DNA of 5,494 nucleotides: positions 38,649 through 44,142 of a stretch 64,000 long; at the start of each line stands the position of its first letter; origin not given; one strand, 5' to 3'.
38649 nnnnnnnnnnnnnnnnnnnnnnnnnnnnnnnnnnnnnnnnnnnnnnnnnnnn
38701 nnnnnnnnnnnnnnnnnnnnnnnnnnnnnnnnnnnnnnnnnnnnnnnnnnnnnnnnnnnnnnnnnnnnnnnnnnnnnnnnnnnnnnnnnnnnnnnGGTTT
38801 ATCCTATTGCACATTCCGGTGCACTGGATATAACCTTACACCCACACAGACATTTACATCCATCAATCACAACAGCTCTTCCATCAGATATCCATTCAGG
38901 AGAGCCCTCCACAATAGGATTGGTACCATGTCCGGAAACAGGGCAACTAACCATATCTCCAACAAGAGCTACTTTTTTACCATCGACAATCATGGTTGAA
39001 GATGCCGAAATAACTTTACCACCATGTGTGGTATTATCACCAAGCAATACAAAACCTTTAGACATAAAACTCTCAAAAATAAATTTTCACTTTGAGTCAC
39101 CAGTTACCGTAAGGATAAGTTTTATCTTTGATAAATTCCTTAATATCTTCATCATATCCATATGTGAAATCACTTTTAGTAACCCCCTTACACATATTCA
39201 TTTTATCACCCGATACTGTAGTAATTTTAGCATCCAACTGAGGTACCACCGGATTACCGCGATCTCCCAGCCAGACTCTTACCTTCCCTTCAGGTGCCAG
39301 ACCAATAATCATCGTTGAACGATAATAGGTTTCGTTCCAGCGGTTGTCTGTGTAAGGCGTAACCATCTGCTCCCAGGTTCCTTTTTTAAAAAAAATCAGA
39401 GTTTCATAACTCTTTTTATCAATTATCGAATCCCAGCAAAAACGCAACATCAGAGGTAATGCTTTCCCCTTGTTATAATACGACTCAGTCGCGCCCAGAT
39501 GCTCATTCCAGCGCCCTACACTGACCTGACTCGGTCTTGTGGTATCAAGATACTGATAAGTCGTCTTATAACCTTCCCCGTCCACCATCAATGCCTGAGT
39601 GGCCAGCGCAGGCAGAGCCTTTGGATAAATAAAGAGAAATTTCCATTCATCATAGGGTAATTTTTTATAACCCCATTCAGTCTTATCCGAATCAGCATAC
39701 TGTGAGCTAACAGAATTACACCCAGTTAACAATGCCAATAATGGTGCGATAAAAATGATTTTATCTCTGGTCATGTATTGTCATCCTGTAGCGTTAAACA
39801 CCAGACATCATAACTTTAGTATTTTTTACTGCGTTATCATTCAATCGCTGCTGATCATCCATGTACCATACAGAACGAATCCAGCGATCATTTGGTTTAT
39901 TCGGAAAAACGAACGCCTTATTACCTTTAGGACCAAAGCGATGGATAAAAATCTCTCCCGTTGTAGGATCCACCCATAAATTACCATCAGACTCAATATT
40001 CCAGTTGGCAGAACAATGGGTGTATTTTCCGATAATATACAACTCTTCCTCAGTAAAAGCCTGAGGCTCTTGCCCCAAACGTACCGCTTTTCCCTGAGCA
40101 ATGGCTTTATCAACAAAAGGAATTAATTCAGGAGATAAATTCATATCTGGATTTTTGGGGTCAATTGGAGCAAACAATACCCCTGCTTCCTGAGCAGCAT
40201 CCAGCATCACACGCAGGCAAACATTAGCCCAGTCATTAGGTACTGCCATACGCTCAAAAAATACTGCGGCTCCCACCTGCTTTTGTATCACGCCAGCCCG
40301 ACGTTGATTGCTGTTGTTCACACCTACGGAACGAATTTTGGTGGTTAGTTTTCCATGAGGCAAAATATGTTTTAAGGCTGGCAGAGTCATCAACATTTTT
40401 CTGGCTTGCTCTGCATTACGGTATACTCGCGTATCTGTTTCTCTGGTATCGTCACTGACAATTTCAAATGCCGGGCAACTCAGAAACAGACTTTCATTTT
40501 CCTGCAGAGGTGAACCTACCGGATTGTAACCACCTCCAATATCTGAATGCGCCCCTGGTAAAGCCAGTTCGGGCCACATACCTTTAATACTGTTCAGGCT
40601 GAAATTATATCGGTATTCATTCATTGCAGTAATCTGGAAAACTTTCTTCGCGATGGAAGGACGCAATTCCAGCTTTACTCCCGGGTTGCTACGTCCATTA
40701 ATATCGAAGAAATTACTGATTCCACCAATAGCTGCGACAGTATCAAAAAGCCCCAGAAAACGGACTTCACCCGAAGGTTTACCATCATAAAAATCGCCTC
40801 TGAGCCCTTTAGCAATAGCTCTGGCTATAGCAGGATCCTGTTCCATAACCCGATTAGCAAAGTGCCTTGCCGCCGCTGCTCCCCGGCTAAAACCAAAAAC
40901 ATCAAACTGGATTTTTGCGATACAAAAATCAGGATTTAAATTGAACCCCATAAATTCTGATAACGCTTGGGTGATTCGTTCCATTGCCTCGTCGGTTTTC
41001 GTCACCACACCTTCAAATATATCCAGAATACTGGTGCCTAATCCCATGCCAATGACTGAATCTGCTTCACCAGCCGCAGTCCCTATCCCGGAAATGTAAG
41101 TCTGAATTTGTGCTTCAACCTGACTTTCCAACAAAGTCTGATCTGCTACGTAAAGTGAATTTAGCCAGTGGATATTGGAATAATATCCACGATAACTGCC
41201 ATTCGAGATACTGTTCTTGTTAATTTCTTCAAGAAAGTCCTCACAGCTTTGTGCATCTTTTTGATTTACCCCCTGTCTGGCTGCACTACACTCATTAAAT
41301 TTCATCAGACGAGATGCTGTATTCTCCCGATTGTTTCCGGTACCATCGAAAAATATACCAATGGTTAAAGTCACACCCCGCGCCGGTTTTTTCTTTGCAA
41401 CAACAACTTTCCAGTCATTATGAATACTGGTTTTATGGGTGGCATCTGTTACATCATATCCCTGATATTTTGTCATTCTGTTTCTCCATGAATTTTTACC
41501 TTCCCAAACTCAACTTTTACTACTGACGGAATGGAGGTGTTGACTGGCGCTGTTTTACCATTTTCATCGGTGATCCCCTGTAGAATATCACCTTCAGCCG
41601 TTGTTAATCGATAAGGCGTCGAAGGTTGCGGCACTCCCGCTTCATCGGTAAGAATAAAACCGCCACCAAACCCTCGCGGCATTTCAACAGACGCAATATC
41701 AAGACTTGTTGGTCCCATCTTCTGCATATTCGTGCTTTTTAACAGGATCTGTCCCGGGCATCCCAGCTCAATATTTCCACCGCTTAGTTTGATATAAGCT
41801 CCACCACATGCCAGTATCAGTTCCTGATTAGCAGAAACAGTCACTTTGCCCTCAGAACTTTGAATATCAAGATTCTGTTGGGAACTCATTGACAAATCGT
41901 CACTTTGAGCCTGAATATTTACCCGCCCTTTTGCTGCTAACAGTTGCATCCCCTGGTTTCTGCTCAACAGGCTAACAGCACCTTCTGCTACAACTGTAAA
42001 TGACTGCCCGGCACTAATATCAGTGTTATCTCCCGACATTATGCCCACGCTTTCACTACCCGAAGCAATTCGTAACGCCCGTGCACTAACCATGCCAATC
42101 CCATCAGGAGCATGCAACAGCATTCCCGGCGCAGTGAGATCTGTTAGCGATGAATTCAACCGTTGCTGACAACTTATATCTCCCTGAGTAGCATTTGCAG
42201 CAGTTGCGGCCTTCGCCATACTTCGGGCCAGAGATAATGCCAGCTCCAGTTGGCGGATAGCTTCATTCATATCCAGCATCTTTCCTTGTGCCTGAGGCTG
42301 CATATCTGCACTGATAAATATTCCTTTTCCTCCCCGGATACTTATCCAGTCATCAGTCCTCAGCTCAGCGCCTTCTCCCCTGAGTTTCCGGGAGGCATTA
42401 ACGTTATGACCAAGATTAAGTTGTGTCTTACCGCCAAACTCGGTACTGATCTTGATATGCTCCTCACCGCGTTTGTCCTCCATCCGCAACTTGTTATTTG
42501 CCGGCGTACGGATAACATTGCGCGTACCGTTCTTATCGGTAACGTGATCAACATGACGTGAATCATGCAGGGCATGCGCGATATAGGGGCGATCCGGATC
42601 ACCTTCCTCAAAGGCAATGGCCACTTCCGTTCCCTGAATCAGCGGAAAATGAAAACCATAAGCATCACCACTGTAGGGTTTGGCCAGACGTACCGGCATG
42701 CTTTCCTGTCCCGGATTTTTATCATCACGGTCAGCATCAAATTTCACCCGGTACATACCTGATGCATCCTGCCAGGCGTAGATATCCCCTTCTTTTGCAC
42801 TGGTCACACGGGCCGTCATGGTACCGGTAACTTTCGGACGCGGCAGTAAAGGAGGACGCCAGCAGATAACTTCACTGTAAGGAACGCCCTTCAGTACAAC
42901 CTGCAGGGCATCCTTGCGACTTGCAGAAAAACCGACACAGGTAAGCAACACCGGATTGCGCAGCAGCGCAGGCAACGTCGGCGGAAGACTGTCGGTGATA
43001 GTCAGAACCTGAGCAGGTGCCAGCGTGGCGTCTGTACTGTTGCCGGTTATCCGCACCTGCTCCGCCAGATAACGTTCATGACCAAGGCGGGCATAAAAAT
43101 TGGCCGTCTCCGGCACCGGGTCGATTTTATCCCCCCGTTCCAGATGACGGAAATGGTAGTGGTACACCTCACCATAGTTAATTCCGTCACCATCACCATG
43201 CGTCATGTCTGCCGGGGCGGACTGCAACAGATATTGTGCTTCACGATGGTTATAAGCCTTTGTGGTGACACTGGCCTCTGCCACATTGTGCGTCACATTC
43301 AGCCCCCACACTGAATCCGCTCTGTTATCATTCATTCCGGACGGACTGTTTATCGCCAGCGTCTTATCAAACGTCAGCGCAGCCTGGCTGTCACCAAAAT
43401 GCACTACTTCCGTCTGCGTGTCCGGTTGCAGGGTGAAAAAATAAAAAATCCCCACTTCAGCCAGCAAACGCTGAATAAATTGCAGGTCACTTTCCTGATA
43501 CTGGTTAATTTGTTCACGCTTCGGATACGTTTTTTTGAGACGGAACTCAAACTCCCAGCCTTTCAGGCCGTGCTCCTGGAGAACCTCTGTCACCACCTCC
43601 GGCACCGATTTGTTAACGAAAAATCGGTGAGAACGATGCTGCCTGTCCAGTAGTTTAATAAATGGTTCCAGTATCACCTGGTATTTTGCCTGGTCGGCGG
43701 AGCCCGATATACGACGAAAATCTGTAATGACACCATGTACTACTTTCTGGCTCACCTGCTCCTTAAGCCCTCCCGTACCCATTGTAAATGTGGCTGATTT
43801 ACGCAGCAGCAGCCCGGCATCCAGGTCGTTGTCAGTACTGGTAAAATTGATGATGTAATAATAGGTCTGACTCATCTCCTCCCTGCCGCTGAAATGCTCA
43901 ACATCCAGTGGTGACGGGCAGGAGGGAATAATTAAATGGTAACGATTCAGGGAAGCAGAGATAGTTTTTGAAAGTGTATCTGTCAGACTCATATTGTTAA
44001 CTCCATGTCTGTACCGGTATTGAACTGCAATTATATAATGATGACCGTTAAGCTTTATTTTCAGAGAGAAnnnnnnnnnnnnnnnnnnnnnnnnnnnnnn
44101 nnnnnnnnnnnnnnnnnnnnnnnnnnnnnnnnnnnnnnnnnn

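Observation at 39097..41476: Tle1-type phospholipase effector with lipoprotein immunity candidate downstream of vgrG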

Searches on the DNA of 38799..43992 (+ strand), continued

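Call 32: get_annotated_region(hit=H69, flank=1500)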
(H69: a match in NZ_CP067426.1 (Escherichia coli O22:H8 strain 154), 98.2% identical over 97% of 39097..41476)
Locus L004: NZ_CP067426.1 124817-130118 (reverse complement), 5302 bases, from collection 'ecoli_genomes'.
description: Escherichia coli O22:H8 strain 154 chromosome, complete genome
organism: Escherichia coli O22:H8 strain 154 (NCBI taxid 2491679)
replicon: chromosome; assembly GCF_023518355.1
host: -; source: Rectal swab of live bovine cattle; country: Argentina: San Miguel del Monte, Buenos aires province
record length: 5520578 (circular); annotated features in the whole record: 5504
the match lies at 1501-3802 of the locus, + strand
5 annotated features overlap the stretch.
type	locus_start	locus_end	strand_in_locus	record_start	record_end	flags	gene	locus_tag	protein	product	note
CDS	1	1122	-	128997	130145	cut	-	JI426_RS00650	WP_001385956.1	hypothetical protein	-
CDS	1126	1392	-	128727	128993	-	-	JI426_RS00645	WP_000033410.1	PAAR domain-containing protein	-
CDS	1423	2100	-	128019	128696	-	tli1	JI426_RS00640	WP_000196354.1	T6SS immunity phospholipase A1-binding lipoprotein Tli1-EAEC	-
CDS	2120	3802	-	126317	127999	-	tle1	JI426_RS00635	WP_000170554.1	T6SS effector phospholipase Tle1-EAEC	-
CDS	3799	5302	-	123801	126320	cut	-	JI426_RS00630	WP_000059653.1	type VI secretion system Vgr family protein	-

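Call 33: get_annotated_region(hit=H45, flank=1500)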
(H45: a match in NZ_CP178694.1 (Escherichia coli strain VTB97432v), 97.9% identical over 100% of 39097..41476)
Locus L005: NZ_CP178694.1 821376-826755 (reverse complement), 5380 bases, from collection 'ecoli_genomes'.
description: Escherichia coli strain VTB97432v chromosome, complete genome
organism: Escherichia coli strain VTB97432v (NCBI taxid 562)
replicon: chromosome; assembly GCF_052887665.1
host: Chicken; source: -; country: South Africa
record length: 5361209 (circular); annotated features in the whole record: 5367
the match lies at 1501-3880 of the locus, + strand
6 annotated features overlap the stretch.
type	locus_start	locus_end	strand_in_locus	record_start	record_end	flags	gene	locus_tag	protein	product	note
CDS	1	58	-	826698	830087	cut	-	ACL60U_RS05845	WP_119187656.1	ImcF-related family protein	-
CDS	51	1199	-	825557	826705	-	-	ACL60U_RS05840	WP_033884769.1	hypothetical protein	-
CDS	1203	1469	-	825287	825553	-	-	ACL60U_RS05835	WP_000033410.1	PAAR domain-containing protein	-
CDS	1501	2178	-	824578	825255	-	tli1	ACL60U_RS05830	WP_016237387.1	T6SS immunity phospholipase A1-binding lipoprotein Tli1-EAEC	-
CDS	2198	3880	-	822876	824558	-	tle1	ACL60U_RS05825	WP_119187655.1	T6SS effector phospholipase Tle1-EAEC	-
CDS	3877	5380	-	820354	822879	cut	-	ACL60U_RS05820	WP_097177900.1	type VI secretion system Vgr family protein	-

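Call 34: get_annotated_region(hit=H52, flank=1500)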
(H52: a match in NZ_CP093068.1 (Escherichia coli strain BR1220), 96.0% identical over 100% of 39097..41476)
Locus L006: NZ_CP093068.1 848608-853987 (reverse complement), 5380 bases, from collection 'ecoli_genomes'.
description: Escherichia coli strain BR1220 chromosome, complete genome
organism: Escherichia coli strain BR1220 (NCBI taxid 562)
replicon: chromosome; assembly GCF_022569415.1
host: Branta canadensis; source: Feces of Canada Goose (Branta canadensis); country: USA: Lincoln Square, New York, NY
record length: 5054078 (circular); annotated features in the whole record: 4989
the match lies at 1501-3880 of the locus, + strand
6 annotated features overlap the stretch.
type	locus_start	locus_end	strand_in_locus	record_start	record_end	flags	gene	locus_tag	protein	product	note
CDS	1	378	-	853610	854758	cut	-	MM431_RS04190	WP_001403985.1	hypothetical protein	-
CDS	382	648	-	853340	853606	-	-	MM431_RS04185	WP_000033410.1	PAAR domain-containing protein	-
CDS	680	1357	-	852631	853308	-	tli1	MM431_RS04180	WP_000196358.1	T6SS immunity phospholipase A1-binding lipoprotein Tli1-EAEC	-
CDS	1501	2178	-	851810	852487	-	tli1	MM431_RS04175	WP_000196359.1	T6SS immunity phospholipase A1-binding lipoprotein Tli1-EAEC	-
CDS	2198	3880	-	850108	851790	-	tle1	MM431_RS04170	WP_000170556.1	T6SS effector phospholipase Tle1-EAEC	-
CDS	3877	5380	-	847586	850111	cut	-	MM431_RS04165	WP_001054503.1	type VI secretion system Vgr family protein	-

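Call 35: get_annotated_region(hit=H66, flank=1500)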
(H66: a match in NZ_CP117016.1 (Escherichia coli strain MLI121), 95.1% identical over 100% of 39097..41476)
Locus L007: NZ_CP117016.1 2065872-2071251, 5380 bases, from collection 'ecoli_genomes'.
description: Escherichia coli strain MLI121 chromosome, complete genome
organism: Escherichia coli strain MLI121 (NCBI taxid 562)
replicon: chromosome; assembly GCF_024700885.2
host: Homo sapiens; source: stool sample; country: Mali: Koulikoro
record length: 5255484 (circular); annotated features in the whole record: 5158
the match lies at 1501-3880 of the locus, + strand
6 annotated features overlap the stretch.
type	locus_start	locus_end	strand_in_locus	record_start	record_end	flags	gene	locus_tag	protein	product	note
CDS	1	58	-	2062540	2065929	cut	-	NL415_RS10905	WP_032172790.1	ImcF-related family protein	-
CDS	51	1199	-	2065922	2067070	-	-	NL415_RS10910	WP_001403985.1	hypothetical protein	-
CDS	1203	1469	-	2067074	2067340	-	-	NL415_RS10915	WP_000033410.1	PAAR domain-containing protein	-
CDS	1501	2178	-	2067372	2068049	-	tli1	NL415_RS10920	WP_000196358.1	T6SS immunity phospholipase A1-binding lipoprotein Tli1-EAEC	-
CDS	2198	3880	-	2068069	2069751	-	tle1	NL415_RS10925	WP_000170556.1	T6SS effector phospholipase Tle1-EAEC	-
CDS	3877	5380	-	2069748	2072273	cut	-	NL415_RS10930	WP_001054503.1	type VI secretion system Vgr family protein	-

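Call 36: get_annotated_region(hit=H49, flank=1500)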
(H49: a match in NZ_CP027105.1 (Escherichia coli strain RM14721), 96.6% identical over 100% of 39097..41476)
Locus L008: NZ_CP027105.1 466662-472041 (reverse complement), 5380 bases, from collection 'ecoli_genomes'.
description: Escherichia coli strain RM14721 chromosome, complete genome
organism: Escherichia coli strain RM14721 (NCBI taxid 562)
replicon: chromosome; assembly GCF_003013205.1
host: dog; source: feces; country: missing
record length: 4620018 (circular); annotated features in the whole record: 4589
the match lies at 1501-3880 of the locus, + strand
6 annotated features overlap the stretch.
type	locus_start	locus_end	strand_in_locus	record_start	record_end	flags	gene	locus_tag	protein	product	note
CDS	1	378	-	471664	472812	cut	-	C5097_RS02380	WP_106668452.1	type VI secretion protein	-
CDS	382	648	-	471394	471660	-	-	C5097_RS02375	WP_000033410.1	PAAR domain-containing protein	-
CDS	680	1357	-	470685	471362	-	tli1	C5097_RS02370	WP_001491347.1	T6SS immunity phospholipase A1-binding lipoprotein Tli1-EAEC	-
CDS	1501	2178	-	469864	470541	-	tli1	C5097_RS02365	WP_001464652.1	T6SS immunity phospholipase A1-binding lipoprotein Tli1-EAEC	-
CDS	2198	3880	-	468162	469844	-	tle1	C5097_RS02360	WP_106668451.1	T6SS effector phospholipase Tle1-EAEC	-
CDS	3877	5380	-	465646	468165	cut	-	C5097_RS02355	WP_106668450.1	type VI secretion system Vgr family protein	-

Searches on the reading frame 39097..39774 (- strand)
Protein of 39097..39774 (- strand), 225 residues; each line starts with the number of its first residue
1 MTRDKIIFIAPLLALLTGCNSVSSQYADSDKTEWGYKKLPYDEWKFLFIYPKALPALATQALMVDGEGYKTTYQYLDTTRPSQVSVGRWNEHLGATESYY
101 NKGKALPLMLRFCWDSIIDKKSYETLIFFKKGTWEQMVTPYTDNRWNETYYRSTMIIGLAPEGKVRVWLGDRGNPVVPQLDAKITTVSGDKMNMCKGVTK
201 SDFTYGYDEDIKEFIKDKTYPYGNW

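Call 3: search_protein_families(library=pfam, proteins=[window:39097-39774:-], max_evalue=0.01)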
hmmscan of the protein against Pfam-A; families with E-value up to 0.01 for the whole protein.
window:39097-39774:- (225 aa): 2 families
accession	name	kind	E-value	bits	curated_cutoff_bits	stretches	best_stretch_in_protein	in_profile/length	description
PF11153.13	DUF2931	-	2e-28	99.8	22.2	1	37-223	7-182/182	Protein of unknown function (DUF2931)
PF08139.17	LPAM_1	-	0.0081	17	20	0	5-20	3-18/18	Prokaryotic membrane lipoprotein lipid attachment site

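Call 4: search_protein_families(library=ncbifam, proteins=[window:39097-39774:-], max_evalue=0.01)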
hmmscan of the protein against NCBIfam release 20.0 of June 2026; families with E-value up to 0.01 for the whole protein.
window:39097-39774:- (225 aa): 0 families

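Call 7: search_solved_structures(query=window:39097-39774:-, max_evalue=1, show_alignments=1)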
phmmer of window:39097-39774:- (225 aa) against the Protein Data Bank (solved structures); distinct sequences matched with E-value up to 1: 1.
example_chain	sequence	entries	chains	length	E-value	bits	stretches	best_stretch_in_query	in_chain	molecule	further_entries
4ruh_A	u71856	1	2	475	0.68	12.5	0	93-146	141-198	Cytosolic non-specific dipeptidase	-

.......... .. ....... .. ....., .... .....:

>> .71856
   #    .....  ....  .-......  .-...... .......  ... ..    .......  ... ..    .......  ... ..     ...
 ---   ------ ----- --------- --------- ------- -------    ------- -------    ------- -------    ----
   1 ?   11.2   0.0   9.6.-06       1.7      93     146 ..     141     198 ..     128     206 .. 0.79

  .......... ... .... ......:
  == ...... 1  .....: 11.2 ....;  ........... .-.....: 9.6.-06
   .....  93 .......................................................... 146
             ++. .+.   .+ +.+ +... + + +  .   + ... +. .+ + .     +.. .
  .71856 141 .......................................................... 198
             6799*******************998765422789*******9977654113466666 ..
